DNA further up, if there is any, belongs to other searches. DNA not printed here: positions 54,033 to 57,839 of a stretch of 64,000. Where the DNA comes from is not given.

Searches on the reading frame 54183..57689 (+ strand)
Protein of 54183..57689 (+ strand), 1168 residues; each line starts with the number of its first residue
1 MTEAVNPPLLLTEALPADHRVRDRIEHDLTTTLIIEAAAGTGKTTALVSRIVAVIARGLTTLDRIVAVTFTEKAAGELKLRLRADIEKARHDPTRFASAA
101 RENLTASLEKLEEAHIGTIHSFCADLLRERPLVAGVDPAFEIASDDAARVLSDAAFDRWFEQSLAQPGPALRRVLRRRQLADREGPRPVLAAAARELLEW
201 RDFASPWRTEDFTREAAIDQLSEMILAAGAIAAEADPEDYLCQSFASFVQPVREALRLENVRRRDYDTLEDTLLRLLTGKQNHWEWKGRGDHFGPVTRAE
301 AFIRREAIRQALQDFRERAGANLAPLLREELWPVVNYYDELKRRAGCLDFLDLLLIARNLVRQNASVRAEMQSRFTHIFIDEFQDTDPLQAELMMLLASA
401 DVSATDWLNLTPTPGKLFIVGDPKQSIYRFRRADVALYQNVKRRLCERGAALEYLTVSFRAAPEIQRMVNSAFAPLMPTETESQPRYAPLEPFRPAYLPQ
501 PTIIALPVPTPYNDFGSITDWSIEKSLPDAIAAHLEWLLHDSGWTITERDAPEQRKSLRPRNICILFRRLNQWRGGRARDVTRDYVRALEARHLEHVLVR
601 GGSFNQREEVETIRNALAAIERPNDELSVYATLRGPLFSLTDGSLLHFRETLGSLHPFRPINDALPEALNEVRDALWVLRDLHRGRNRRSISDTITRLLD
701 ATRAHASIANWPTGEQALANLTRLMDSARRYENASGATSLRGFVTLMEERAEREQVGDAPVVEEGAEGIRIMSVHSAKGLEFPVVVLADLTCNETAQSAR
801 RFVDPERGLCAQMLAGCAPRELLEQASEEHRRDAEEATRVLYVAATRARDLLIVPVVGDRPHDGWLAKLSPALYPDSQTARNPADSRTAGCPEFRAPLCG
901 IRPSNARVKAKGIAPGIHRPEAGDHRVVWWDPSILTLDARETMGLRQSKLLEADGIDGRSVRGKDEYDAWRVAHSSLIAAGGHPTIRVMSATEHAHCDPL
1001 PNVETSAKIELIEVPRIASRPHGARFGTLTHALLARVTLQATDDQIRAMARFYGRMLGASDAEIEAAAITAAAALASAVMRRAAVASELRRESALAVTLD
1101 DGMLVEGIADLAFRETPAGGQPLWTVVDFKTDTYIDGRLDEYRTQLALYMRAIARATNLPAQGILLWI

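Call 99: search_protein_families(library=pfam, proteins=[window:54183-57689:+], max_evalue=0.00001)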
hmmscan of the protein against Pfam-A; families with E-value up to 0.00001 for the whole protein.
window:54183-57689:+ (1168 aa): 5 families
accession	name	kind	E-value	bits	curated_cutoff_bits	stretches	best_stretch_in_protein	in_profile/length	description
PF00580.27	UvrD-helicase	-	2e-55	188.8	23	1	23-443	7-268/271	UvrD/REP helicase N-terminal domain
PF13361.12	UvrD_C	-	3.1e-19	70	25.6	1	586-854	88-345/350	UvrD-like helicase C-terminal domain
PF13245.12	AAA_19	-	2.7e-14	53.9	25.1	1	31-431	12-134/134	AAA domain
PF13538.12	UvrD_C_2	-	2.5e-10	40.5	27.4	0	769-798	2-31/52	UvrD-like helicase C-terminal domain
PF12705.13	PDDEXK_1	-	1.2e-06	29.1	22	1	1023-1160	34-176/247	PD-(D/E)XK nuclease superfamily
